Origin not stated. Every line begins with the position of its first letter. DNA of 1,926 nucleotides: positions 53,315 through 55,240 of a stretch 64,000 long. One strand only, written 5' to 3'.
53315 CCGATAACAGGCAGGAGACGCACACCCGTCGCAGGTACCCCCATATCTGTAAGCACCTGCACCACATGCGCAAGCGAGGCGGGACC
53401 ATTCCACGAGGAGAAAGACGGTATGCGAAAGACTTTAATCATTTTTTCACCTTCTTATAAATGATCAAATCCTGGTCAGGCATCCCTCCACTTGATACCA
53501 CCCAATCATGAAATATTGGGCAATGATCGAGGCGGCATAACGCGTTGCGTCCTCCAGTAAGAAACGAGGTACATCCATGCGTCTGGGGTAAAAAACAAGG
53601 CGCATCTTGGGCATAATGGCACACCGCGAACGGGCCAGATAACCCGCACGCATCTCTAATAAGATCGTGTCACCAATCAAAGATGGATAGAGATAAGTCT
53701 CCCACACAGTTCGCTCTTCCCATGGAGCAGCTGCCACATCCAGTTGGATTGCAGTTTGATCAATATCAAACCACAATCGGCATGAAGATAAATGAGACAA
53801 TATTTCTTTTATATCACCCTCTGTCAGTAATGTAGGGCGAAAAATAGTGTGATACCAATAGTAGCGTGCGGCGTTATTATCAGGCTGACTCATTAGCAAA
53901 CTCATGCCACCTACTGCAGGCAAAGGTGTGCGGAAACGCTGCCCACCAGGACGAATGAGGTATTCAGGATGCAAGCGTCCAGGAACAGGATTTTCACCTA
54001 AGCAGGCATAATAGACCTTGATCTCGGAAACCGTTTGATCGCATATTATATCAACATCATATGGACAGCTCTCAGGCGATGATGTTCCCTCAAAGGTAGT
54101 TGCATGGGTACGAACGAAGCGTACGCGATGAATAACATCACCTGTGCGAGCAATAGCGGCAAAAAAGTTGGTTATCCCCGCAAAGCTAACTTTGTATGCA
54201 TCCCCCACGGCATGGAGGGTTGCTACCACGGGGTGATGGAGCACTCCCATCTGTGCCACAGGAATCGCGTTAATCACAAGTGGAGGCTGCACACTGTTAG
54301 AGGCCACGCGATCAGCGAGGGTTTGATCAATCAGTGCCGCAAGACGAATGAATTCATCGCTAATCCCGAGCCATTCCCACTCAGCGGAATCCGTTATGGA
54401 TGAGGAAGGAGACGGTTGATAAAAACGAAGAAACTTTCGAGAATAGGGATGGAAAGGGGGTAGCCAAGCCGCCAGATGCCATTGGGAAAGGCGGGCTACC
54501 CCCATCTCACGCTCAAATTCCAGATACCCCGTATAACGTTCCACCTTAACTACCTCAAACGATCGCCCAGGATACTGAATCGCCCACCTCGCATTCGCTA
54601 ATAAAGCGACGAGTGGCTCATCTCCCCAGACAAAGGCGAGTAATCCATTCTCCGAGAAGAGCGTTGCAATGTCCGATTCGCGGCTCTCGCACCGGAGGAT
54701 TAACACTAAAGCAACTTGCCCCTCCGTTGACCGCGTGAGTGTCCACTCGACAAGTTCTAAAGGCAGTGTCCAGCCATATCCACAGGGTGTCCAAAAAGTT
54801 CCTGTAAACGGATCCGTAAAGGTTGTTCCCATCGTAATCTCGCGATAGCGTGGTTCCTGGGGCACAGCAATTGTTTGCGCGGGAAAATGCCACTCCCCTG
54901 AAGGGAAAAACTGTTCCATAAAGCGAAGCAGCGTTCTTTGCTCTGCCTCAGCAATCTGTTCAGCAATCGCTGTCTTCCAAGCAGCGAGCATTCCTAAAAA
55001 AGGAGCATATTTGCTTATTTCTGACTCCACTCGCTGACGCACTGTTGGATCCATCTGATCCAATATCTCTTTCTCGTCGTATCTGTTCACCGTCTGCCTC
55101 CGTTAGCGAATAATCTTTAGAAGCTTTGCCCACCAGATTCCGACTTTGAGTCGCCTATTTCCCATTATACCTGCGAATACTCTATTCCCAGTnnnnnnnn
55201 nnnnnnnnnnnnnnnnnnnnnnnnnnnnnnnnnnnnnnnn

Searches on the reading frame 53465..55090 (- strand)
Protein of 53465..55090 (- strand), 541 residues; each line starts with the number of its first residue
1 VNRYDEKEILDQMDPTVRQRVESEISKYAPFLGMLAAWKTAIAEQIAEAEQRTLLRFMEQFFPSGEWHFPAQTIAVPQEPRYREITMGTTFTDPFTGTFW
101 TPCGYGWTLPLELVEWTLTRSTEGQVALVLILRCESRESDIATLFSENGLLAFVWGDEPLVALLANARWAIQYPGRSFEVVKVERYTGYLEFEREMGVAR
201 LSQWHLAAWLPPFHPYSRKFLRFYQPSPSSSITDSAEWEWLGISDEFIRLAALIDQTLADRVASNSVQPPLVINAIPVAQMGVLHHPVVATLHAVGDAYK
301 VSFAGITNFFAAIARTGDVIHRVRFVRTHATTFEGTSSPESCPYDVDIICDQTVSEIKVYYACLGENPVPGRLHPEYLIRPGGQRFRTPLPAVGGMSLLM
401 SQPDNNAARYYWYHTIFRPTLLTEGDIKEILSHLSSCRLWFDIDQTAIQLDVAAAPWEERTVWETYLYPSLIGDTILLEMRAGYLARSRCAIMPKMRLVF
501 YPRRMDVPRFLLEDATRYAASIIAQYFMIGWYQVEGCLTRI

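Call 3: search_protein_families(library=pfam, proteins=[window:53465-55090:-], max_evalue=1)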
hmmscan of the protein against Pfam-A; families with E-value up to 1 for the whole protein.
window:53465-55090:- (541 aa): 0 families

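Call 6: search_protein_families(library=ncbifam, proteins=[window:53465-55090:-], max_evalue=1)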
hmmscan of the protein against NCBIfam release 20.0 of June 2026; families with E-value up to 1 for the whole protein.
window:53465-55090:- (541 aa): 0 families

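Call 14: search_protein_families(library=padloc, proteins=[window:53465-55090:-], max_evalue=1)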
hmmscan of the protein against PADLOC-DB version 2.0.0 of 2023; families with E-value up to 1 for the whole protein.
window:53465-55090:- (541 aa): 0 families

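Call 15: search_protein_families(library=phrogs, proteins=[window:53465-55090:-], max_evalue=1)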
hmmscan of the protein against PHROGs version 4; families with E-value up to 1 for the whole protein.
window:53465-55090:- (541 aa): 1 family
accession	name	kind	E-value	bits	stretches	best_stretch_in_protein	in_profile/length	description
phrog_8243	-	unknown function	0.21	12.6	1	87-108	17-37/73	-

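Call 33: search_solved_structures(query=A4, max_evalue=10, show_alignments=1)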
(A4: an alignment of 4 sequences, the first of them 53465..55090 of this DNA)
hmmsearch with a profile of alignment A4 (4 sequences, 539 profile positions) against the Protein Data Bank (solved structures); distinct sequences matched with E-value up to 10: 1.
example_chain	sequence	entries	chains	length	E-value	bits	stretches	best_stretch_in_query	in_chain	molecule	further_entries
36za_qs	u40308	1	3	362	0.68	11.5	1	307-355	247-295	Tail terminator gp51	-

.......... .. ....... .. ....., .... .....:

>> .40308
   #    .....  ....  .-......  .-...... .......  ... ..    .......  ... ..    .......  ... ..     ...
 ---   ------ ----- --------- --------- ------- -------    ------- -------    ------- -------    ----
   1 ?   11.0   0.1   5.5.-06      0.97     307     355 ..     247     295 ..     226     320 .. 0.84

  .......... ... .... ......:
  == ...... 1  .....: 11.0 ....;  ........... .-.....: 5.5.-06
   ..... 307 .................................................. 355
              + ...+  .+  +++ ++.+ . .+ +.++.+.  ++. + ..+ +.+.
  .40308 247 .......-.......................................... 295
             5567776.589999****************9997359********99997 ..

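Call 86: find_homologous_proteins(query=A8, max_evalue=0.001)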
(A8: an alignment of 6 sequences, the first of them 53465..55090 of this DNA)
Query A8 (6 sequences) (541 aa, profile of the alignment): 23 proteins with E <= 0.001 among 8000 candidates.
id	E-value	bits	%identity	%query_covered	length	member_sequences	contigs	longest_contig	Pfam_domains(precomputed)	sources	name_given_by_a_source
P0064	1.0e-295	999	57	99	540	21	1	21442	-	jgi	-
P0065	8.6e-288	973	57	99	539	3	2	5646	-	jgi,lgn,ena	-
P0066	2.6e-279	945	100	100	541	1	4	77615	-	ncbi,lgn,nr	ncbi:hypothetical protein HRbin15_01128 [bacterium HR15]|nr:hypothetical protein HRbin15_01128 [bact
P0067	5.5e-239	812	62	99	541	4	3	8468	-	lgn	-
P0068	5.6e-225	766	60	100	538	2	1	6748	-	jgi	jgi:hypothetical protein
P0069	5.6e-224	762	43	98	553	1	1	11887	-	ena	-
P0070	5.4e-216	736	50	98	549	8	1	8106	-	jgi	jgi:hypothetical protein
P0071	1.3e-214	732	50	98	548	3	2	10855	-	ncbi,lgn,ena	-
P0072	1.3e-199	682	43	98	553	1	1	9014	-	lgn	-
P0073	1.3e-198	679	50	99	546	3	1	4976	-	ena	-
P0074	1.4e-195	669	40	99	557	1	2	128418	-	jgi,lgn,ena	jgi:hypothetical protein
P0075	2.7e-195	668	40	97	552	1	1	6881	-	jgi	jgi:hypothetical protein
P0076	3.0e-187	641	38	98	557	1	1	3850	-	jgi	jgi:hypothetical protein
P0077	4.8e-175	601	44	99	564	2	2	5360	PF19335.6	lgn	-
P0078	2.0e-162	559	38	98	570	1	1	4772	-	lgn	-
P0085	2.7e-87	311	31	98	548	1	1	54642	-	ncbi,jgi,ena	-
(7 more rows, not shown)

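Call 87: find_encoding_contigs(protein=P0074, flank=10000, max_places=1)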
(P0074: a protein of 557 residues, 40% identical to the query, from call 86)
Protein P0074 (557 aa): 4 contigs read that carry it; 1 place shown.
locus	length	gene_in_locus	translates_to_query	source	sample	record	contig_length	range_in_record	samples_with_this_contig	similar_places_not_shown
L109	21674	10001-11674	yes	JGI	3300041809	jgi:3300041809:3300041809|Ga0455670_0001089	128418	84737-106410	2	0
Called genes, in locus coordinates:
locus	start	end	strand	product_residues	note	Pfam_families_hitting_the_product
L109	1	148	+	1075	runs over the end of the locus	PF00400:WD40 (faint), PF23381:Beta-prop_IFT122_1st (faint), PF24807:WD40_CDC20-Fz (faint), PF24814:WD40_Prp19 (faint), PF24817:WD40_WDHD1_1st (faint), PF25168:Beta-prop_WDR36-Utp21_2nd (faint), PF25174:Beta-prop_THOC3, PF00656:Peptidase_C14, +7 more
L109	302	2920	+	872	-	-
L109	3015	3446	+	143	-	-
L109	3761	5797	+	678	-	PF05954:Phage_GPD, PF04717:Phage_base_V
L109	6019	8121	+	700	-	PF01471:PG_binding_1 (weak)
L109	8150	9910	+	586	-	PF00069:Pkinase, PF07714:PK_Tyr_Ser-Thr, PF03781:FGE-sulfatase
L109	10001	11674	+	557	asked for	-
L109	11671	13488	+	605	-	-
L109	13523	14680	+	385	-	PF05936:T6SS_VasE (faint)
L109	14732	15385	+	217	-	PF00041:fn3 (faint)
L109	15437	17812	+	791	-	-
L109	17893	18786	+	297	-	-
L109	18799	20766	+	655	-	PF00656:Peptidase_C14, PF14326:DUF4384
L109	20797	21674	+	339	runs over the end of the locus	PF00656:Peptidase_C14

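Call 88: find_encoding_contigs(protein=P0085, flank=10000, max_places=1)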
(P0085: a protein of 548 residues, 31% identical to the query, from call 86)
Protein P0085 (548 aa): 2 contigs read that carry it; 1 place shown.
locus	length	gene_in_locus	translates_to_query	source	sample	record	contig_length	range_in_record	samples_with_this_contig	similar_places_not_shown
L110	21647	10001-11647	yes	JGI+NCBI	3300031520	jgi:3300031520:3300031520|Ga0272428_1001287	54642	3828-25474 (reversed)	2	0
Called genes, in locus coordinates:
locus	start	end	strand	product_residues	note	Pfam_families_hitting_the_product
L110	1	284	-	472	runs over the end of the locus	PF00324:AA_permease, PF13520:AA_permease_2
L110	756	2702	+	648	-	PF02727:Cu_amine_oxidN2, PF21994:AGAO-like_N2, PF02728:Cu_amine_oxidN3, PF01179:Cu_amine_oxid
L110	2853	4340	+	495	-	PF00324:AA_permease, PF13520:AA_permease_2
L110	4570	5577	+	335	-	PF08240:ADH_N, PF00107:ADH_zinc_N, PF13602:ADH_zinc_N_2 (weak)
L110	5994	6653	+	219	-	-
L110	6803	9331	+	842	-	-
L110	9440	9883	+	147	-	-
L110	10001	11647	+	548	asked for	-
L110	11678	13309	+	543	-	-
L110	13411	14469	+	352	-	-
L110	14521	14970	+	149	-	-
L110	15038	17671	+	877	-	PF00041:fn3 (faint)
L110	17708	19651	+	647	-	PF05954:Phage_GPD, PF04717:Phage_base_V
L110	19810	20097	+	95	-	PF18660:Tsi6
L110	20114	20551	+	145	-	PF07179:SseB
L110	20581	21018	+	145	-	-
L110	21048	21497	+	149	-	PF08786:DcrB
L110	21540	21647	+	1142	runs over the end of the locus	PF14424:Toxin-deaminase (weak), PF14414:WHH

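Call 89: search_protein_families(library=pfam, proteins=[L109:302-2920:+, L110:6803-9331:+, L109:3015-3446:+, L110:9440-9883:+, L110:5994-6653:+, L110:10001-11647:+, L110:11678-13309:+, L109:11671-13488:+, L110:15038-17671:+, L110:13411-14469:+], max_evalue=1)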
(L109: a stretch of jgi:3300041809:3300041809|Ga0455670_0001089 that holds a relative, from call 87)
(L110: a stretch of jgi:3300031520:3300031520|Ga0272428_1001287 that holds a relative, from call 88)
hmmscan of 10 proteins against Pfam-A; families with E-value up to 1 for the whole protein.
L109:302-2920:+ (872 aa): 0 families

L110:6803-9331:+ (842 aa): 1 family
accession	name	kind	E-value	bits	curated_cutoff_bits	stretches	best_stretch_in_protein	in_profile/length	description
PF19276.4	HD_assoc_2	-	0.046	13.6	23.1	1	145-205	101-157/222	HD associated region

L109:3015-3446:+ (143 aa): 0 families

L110:9440-9883:+ (147 aa): 0 families

L110:5994-6653:+ (219 aa): 0 families

L110:10001-11647:+ (548 aa): 0 families

L110:11678-13309:+ (543 aa): 0 families

L109:11671-13488:+ (605 aa): 1 family
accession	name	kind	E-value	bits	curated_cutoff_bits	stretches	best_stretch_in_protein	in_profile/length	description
PF10152.14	CCDC53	-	0.14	13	24.6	1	105-141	108-144/147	Subunit CCDC53 of WASH complex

L110:15038-17671:+ (877 aa): 2 families
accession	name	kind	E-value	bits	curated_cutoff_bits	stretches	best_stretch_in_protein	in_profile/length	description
PF00041.27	fn3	-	1.4e-05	25.7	25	1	649-736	1-82/84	Fibronectin type III domain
PF16656.11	Pur_ac_phosph_N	-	0.0013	19.7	30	1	653-732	5-89/93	Purple acid Phosphatase, N-terminal domain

L110:13411-14469:+ (352 aa): 1 family
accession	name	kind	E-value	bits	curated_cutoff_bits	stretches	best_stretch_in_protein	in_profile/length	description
PF13513.12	HEAT_EZ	-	0.051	14.6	27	0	197-217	33-52/55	HEAT-like repeat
